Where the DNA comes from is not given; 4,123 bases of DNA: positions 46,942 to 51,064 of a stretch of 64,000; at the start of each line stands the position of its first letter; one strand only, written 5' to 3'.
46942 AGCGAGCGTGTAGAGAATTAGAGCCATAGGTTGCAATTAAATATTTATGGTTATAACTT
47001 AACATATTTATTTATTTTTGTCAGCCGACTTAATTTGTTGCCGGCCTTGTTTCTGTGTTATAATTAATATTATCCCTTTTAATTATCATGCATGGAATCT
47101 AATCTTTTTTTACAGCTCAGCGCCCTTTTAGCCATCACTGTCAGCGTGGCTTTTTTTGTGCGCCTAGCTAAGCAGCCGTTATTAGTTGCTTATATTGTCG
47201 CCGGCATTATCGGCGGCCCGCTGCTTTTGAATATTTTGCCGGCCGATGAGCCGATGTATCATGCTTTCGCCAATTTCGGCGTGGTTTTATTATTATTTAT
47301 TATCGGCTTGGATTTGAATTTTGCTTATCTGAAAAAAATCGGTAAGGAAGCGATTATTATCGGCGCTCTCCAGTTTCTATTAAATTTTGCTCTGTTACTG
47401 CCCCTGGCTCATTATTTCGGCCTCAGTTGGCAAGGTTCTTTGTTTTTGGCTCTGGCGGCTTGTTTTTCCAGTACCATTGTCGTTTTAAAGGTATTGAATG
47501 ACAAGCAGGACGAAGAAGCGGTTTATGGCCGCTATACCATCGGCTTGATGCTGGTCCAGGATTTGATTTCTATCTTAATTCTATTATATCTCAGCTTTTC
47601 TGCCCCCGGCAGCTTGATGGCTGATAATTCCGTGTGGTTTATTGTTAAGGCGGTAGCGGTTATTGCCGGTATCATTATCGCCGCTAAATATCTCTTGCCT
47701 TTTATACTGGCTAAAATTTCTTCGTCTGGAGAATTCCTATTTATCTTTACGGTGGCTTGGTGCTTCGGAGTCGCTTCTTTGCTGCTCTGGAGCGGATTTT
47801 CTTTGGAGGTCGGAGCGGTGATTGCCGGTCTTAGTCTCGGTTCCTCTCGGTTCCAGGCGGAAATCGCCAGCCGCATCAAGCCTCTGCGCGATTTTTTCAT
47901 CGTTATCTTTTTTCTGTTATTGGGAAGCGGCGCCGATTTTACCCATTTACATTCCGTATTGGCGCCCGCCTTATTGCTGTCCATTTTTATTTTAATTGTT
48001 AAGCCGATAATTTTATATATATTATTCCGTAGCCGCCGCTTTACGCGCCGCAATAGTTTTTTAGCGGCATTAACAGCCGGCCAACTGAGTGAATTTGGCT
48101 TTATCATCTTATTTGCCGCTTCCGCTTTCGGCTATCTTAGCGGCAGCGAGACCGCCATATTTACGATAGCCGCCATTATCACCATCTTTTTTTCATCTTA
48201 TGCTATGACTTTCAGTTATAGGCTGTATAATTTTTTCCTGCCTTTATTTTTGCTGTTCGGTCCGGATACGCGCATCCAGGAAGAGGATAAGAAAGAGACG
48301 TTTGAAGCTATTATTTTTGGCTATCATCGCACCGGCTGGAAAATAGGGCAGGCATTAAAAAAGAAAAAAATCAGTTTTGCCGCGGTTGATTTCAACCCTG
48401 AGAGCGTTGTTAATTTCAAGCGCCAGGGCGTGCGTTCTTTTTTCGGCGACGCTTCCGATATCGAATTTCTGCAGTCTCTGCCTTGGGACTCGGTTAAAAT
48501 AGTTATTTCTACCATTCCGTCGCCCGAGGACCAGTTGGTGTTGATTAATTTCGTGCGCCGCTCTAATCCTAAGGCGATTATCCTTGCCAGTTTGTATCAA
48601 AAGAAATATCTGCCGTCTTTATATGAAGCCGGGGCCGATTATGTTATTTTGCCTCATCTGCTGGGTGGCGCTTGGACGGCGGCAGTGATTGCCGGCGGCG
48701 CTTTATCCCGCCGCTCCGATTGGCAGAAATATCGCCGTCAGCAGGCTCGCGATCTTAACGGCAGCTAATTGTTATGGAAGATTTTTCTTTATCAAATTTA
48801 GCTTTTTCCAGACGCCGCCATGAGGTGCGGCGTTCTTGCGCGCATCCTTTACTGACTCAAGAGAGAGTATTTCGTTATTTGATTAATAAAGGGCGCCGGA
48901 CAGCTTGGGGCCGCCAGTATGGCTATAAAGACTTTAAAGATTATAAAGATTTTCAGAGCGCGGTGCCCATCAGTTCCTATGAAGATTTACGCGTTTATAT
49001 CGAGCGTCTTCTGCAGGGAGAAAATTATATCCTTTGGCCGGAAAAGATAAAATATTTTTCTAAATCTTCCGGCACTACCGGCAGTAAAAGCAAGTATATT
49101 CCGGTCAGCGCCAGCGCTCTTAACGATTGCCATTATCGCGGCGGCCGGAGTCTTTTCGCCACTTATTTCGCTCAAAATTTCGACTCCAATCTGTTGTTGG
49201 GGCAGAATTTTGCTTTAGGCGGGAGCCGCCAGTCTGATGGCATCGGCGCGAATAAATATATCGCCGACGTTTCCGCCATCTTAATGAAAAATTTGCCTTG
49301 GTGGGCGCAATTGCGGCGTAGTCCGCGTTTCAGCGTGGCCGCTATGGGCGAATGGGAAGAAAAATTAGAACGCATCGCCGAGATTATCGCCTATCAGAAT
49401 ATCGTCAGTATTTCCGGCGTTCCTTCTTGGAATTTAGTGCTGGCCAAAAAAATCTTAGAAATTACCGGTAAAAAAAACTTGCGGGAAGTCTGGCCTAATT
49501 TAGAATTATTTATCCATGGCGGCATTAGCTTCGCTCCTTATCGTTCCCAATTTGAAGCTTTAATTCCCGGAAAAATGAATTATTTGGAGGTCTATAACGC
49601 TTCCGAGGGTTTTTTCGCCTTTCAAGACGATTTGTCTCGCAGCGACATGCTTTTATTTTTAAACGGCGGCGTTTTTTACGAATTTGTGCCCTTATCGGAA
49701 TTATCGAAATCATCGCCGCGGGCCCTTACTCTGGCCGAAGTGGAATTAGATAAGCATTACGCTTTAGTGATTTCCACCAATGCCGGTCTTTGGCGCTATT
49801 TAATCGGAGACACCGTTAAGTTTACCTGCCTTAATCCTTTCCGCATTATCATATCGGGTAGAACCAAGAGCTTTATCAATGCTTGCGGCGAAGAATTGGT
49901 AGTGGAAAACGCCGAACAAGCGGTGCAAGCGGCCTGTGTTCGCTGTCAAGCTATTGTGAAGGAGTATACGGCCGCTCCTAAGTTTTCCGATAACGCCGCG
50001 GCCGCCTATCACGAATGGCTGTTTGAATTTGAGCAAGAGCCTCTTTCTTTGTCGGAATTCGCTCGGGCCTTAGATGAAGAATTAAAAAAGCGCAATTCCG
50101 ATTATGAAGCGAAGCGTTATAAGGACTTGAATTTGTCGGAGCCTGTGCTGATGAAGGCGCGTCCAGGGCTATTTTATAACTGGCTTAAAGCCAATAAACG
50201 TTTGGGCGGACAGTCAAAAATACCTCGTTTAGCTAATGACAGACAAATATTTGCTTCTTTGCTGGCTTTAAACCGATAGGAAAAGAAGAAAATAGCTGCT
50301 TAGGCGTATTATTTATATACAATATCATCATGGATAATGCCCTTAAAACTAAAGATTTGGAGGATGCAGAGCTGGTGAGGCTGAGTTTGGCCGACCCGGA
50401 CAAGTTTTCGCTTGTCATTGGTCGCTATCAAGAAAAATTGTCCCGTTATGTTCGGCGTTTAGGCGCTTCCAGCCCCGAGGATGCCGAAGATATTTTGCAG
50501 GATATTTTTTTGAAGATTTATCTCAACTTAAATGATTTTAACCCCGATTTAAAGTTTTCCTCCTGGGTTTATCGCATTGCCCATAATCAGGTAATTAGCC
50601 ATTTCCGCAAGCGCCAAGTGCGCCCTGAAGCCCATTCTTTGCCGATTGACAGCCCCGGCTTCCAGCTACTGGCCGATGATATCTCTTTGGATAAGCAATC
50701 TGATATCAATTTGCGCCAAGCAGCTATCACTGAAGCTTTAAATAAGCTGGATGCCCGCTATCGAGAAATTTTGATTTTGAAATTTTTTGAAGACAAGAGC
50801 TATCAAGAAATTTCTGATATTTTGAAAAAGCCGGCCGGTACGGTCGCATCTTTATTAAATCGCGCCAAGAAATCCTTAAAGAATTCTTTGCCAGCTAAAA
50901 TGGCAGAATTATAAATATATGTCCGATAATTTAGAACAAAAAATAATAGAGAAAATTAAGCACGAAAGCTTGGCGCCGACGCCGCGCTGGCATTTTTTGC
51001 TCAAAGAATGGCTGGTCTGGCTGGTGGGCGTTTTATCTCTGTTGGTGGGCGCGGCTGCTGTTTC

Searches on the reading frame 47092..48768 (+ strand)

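Call 94: search_protein_families(library=pfam, proteins=[window:47092-48768:+], max_evalue=0.00001)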
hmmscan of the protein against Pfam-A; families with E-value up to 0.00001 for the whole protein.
window:47092-48768:+ (558 aa): 2 families
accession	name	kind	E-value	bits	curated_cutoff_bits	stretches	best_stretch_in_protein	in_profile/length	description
PF00999.27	Na_H_Exchanger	-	3.9e-47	161.4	26.2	1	14-367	4-364/375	Sodium/hydrogen exchanger, transmembrane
PF02254.24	TrkA_N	-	2e-19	70.4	23.8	1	407-521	2-116/116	TrkA-N domain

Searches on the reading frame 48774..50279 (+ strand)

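Call 94: search_protein_families(library=pfam, proteins=[window:48774-50279:+], max_evalue=0.00001)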
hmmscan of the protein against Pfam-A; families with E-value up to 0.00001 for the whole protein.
window:48774-50279:+ (501 aa): 3 families
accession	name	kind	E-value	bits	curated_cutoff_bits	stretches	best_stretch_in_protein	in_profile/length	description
PF03321.19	GH3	-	6e-54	183.8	23.6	1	15-266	2-301/304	GH3 family N-terminal domain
PF23572.1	GH3_C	-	3.2e-22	79.9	23.6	1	378-491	1-119/119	GH3 family C-terminal domain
PF23571.1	GH3_M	-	3e-18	66.1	23.6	1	295-355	3-68/75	GH3 family central domain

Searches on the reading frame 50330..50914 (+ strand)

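Call 95: search_protein_families(library=pfam, proteins=[window:50330-50914:+], max_evalue=0.00001)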
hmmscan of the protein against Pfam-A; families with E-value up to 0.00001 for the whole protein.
window:50330-50914:+ (194 aa): 3 families
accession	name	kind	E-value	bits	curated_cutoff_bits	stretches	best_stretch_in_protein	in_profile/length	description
PF04542.20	Sigma70_r2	-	1.4e-16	60.5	24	1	30-96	2-69/71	Sigma-70 region 2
PF08281.18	Sigma70_r4_2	-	6e-16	58.3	25.7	1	132-183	3-54/54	Sigma-70, region 4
PF04545.22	Sigma70_r4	-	4.9e-10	39.2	24.1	1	136-184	1-49/50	Sigma-70, region 4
